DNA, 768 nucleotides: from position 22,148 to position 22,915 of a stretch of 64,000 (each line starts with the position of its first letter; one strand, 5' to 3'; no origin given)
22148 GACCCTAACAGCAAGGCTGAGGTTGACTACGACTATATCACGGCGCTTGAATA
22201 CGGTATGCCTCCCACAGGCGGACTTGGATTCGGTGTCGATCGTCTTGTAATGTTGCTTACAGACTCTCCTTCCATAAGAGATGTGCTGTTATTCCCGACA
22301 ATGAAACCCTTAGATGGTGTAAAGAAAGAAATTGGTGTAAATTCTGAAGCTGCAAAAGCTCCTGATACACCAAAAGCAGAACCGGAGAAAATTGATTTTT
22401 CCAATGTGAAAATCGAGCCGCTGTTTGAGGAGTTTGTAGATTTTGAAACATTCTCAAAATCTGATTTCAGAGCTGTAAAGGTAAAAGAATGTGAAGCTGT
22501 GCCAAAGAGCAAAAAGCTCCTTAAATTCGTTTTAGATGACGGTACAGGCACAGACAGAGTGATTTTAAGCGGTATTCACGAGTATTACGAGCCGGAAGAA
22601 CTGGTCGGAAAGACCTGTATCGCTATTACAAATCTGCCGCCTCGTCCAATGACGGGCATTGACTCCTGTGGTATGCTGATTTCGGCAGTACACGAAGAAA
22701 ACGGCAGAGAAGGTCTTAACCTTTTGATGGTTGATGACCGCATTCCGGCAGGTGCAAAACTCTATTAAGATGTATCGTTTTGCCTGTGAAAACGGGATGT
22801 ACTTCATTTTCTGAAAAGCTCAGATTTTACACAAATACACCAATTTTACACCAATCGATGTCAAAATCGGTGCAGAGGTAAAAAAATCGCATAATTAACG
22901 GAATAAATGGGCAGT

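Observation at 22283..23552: Mosaic lysS: codon-usage break inside the conserved C-terminal motif, appended MetRS-C/Trbp111-like tRNA-binding domain, and a co-imported GNAT gene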

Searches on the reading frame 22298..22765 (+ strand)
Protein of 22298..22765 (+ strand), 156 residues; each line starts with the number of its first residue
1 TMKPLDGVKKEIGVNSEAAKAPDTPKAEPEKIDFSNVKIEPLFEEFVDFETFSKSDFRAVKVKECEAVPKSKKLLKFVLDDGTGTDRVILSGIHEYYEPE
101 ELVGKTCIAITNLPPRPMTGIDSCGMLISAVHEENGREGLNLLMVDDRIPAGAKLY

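Call 29: find_homologous_proteins(query=window:22298-22765:+, max_evalue=1e-20)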
Query window:22298-22765:+ (156 aa): 8000 proteins with E <= 1e-20 among 8000 candidates; the best 120 are listed.
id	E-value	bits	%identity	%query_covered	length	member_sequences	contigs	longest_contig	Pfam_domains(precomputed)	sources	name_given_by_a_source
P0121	9.2e-97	339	99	100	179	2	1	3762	PF01588.27,PF00152.26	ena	-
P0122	9.4e-97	339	99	100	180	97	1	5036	PF01588.27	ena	-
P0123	1.3e-96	339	99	100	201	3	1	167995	PF01588.27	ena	-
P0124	2.6e-95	334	99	100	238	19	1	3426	PF01588.27,PF00152.26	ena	-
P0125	1.8e-92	325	81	91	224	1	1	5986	PF01588.27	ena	-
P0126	2.1e-92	325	-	-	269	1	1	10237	PF01588.27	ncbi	-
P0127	1.4e-85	303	90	100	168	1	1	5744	PF01588.27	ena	-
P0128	2.3e-85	302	89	99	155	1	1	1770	PF01588.27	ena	-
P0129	6.9e-84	297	89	100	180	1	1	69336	PF01588.27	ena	-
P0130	3.0e-83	295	88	100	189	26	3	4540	PF01588.27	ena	-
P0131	3.1e-83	295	88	100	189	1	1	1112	PF01588.27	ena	-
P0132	3.7e-83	295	88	100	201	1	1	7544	PF01588.27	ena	-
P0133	9.7e-83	294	87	100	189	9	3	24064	PF01588.27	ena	-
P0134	2.1e-82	293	88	100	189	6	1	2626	PF01588.27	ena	-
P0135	2.3e-82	292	87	100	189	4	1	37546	PF01588.27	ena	-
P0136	5.7e-82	291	87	100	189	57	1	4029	PF01588.27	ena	-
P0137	7.9e-82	291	87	100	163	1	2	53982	PF01588.27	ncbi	-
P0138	1.8e-81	289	87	100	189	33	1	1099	PF01588.27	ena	-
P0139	2.8e-81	289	87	100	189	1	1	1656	PF01588.27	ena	-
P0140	5.4e-81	288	87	100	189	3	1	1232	PF01588.27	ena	-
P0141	1.0e-80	287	85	100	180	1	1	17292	PF01588.27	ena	-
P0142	1.6e-80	286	88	100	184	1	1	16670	PF01588.27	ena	-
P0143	2.9e-80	286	85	100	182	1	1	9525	PF01588.27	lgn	-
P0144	4.9e-80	285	85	100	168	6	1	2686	PF01588.27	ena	-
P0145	6.3e-80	284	87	100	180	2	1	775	PF01588.27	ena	-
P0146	7.9e-80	284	84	100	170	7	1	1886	PF01588.27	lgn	-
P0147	1.1e-79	284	86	100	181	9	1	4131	PF01588.27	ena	-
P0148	2.6e-79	282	85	100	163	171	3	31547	PF01588.27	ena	-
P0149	2.6e-79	282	85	100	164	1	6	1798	PF01588.27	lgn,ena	-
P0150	4.1e-79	282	85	100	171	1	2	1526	PF01588.27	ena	-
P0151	7.7e-79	281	85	100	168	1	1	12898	PF01588.27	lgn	-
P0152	2.4e-78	279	85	100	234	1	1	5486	PF01588.27,PF00152.26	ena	-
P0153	2.7e-78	279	84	100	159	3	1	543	PF01588.27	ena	-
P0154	3.2e-78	279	85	100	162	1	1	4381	PF01588.27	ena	-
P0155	3.7e-78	279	85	100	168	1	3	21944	PF01588.27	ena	-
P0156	3.7e-78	279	85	100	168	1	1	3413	PF01588.27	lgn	-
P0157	3.7e-78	279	85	100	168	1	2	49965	PF01588.27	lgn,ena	-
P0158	3.7e-78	279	85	100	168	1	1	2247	PF01588.27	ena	-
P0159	3.9e-78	279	85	100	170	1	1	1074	PF01588.27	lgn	-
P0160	4.0e-78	279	85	100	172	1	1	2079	PF01588.27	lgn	-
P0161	4.1e-78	279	86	100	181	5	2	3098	PF01588.27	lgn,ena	-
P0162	4.2e-78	279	84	100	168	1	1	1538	PF01588.27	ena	-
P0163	5.8e-78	278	84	100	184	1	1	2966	PF01588.27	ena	-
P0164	7.2e-78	278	89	92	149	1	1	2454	PF01588.27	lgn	-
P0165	1.0e-77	277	85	99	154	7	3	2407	PF01588.27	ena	-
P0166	1.3e-77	277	85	99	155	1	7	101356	PF01588.27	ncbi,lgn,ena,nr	ncbi:Methionine--tRNA ligase [uncultured Clostridium sp.]|nr:Methionine--tRNA ligase [uncultured Clo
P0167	1.5e-77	277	84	99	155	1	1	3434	PF01588.27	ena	-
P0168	1.7e-77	277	85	99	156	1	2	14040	PF01588.27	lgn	-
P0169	1.9e-77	276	83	100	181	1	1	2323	PF01588.27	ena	-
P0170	2.3e-77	276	84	100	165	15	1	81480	PF01588.27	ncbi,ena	-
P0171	2.5e-77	276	85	100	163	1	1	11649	PF01588.27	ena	-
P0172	3.4e-77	276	85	100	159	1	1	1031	PF01588.27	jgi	jgi:methionine--tRNA ligase beta chain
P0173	6.2e-77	275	79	100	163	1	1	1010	PF01588.27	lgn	-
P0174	7.3e-77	275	85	100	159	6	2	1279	PF01588.27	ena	-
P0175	9.0e-77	274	83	99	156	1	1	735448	PF01588.27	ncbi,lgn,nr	ncbi:Methionine--tRNA ligase [uncultured Roseburia sp.]|nr:Methionine--tRNA ligase [uncultured Roseb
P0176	1.2e-76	274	85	100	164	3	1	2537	PF01588.27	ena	-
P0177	1.3e-76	274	83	100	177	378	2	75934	PF01588.27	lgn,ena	-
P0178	1.5e-76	274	94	81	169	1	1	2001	PF01588.27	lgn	-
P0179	1.6e-76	273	83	100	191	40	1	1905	PF01588.27,PF00152.26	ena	-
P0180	1.7e-76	273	83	100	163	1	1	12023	PF01588.27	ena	-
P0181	2.6e-76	273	82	100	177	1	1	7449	PF01588.27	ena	-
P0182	2.8e-76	273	83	100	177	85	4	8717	PF01588.27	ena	-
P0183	2.8e-76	273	85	100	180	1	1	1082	PF01588.27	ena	-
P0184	3.0e-76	273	83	100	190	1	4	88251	PF01588.27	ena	-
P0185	3.6e-76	272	83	100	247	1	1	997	PF01588.27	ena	-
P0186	3.8e-76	272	83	100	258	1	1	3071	PF01588.27,PF00152.26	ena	-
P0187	3.8e-76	272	83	100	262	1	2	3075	PF01588.27,PF00152.26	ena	-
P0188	4.0e-76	272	84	91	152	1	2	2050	PF01588.27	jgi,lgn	jgi:methionine--tRNA ligase beta chain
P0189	4.8e-76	272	83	100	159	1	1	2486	PF01588.27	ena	-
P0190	5.0e-76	272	85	94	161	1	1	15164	PF01588.27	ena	-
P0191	5.6e-76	272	83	100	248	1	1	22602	PF01588.27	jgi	jgi:tRNA-binding protein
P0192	5.7e-76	272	83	99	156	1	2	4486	PF01588.27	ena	-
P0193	6.3e-76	271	82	100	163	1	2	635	PF01588.27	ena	-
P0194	7.4e-76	271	83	100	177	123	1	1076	PF01588.27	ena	-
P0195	9.0e-76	271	83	100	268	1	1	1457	PF01588.27,PF00152.26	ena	-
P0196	9.1e-76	271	81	100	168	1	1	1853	PF01588.27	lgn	-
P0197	9.3e-76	271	82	100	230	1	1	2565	PF01588.27,PF00152.26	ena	-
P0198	1.1e-75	271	83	99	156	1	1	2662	PF01588.27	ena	-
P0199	1.2e-75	271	82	100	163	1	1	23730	PF01588.27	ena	-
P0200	1.3e-75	270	82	100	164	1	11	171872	PF01588.27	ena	-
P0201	1.4e-75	270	82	100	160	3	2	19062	PF01588.27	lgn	-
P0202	1.6e-75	270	83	100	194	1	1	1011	PF01588.27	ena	-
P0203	1.6e-75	270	82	100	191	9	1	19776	PF01588.27,PF00152.26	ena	-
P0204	1.8e-75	270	82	100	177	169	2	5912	PF01588.27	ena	-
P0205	2.1e-75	270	83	100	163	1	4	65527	PF01588.27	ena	-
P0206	2.3e-75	270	85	94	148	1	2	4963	PF01588.27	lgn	-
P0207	2.4e-75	270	83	100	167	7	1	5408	PF01588.27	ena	-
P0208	2.6e-75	269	82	100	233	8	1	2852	PF01588.27,PF00152.26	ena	-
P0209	3.6e-75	269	82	100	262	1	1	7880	PF01588.27,PF00152.26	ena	-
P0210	3.7e-75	269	85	100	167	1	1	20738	PF01588.27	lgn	-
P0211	3.9e-75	269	82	100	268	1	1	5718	PF01588.27,PF00152.26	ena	-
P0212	4.0e-75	269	80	100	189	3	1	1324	PF01588.27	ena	-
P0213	5.0e-75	269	82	100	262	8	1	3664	PF01588.27,PF00152.26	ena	-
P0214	5.2e-75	269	82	99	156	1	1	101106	PF01588.27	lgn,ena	-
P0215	5.5e-75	268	82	100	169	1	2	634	PF01588.27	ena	-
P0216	5.5e-75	268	82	100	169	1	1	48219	PF01588.27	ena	-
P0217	5.6e-75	268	82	100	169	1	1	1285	PF01588.27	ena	-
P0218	5.6e-75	268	82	100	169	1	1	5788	PF01588.27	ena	-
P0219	5.8e-75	268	82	100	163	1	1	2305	PF01588.27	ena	-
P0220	6.2e-75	268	83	100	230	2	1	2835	PF01588.27,PF00152.26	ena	-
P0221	7.0e-75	268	81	100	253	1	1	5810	PF01588.27,PF00152.26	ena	-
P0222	7.1e-75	268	81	100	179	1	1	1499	PF01588.27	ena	-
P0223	7.2e-75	268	81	100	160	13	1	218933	PF01588.27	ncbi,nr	ncbi:hypothetical protein [Faecalicatena orotica]|nr:hypothetical protein [Faecalicatena orotica]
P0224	7.7e-75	268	83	100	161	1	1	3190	PF01588.27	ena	-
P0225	7.7e-75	268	82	100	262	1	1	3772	PF01588.27,PF00152.26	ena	-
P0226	7.9e-75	268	82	100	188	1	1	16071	PF01588.27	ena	-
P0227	9.2e-75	268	82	100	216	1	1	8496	PF01588.27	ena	-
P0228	9.2e-75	268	80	100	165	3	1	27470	PF01588.27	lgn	-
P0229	9.7e-75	268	81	100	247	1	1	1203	PF01588.27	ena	-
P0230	9.8e-75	268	81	100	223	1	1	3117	PF01588.27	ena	-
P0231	1.0e-74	268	82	100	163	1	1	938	PF01588.27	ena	-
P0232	1.1e-74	268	81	100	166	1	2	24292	PF01588.27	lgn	-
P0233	1.3e-74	267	82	100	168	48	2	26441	PF01588.27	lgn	-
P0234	1.4e-74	267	81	100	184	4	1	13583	PF01588.27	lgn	-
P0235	1.4e-74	267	82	100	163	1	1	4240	PF01588.27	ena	-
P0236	1.5e-74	267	81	100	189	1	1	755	PF01588.27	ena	-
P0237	1.6e-74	267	82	100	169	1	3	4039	PF01588.27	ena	-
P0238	1.7e-74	267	82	100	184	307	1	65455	PF01588.27,PF00152.26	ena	-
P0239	1.7e-74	267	90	80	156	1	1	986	PF01588.27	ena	-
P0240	1.9e-74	267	83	100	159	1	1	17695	PF01588.27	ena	-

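Call 30: find_encoding_contigs(protein=P0123, flank=10000, max_places=3)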
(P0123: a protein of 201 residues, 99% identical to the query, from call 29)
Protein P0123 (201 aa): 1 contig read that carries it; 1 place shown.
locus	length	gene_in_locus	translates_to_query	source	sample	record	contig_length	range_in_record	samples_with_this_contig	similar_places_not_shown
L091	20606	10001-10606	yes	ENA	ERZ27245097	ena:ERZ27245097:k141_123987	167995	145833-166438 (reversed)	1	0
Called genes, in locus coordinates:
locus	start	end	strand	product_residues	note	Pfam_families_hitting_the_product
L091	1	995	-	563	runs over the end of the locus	PF00395:SLH (faint)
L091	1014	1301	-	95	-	PF12844:HTH_19, PF13560:HTH_31, PF01381:HTH_3, PF13443:HTH_26 (faint)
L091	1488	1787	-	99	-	PF12844:HTH_19, PF13560:HTH_31, PF01381:HTH_3, PF13443:HTH_26 (weak)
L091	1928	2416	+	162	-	-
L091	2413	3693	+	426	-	-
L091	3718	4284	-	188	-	PF00589:Phage_integrase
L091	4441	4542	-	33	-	-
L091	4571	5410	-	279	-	PF08401:ArdcN, PF18818:MPTase-PolyVal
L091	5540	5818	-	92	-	-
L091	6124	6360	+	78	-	PF21983:NikA-like (weak)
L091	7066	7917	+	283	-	-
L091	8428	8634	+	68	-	PF09035:Tn916-Xis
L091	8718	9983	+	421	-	PF02920:Integrase_DNA, PF14659:Phage_int_SAM_3 (faint), PF00589:Phage_integrase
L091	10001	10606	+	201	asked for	PF01588:tRNA_bind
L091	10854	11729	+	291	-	PF00376:MerR (weak), PF13411:MerR_1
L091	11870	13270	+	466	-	PF14311:DUF4379, PF09723:Zn_ribbon_8 (faint), PF14311:DUF4379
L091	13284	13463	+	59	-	-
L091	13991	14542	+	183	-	-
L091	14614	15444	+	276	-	PF00142:Fer4_NifH, PF01656:CbiA, PF02374:ArsA_ATPase (weak), PF06564:CBP_BcsQ, PF07015:VirC1 (faint), PF09140:MipZ (faint), PF10609:ParA, PF13614:AAA_31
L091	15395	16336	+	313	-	PF02195:ParB_N, PF17762:HTH_ParB (weak)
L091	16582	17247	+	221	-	-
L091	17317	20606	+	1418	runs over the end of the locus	PF13620:CarboxypepD_reg (faint), PF17210:SdrD_B (faint), PF22904:NOMO1-like_2nd (faint), PF17802:SpaA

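Call 31: find_encoding_contigs(protein=P0166, flank=10000, max_places=4)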
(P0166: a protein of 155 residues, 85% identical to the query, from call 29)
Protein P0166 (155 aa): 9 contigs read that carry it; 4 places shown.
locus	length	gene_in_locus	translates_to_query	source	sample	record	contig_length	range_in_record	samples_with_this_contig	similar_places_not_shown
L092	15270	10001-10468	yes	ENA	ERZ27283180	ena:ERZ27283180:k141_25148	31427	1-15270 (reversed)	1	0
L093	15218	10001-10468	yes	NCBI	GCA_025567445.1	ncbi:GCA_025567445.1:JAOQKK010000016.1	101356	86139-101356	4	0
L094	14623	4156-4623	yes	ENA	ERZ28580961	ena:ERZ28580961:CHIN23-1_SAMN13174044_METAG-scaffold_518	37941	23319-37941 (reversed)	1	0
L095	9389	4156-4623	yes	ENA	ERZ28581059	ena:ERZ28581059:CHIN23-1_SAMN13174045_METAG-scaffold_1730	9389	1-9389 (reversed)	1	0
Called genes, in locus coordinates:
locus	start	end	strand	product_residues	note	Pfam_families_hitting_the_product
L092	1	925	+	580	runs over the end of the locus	PF00664:ABC_membrane, PF00005:ABC_tran, PF02463:SMC_N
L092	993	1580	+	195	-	PF09605:Trep_Strep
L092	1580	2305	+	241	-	PF02361:CbiQ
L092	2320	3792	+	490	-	PF02367:TsaE (faint), PF03193:RsgA_GTPase (faint), PF00005:ABC_tran, PF00931:NB-ARC (faint), PF06745:ATPase (faint), PF13166:AAA_13 (faint), PF00005:ABC_tran, PF02463:SMC_N (weak), +3 more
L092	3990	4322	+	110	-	PF00440:TetR_N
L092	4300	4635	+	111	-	PF13443:HTH_26 (weak)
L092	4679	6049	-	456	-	PF03432:Relaxase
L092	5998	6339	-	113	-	PF21983:NikA-like, PF05713:MobC (weak)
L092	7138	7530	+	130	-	PF01381:HTH_3 (weak), PF12844:HTH_19 (weak)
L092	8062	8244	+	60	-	PF20063:DUF6462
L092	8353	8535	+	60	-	-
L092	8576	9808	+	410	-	PF02920:Integrase_DNA, PF14659:Phage_int_SAM_3 (faint), PF00589:Phage_integrase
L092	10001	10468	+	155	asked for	PF01588:tRNA_bind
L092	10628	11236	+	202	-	PF06966:DUF1295 (weak), PF04140:ICMT, PF04191:PEMT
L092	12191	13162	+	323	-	PF17761:DUF1016_N, PF06250:YhcG_C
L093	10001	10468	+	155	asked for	PF01588:tRNA_bind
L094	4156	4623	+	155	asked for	PF01588:tRNA_bind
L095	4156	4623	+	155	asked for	PF01588:tRNA_bind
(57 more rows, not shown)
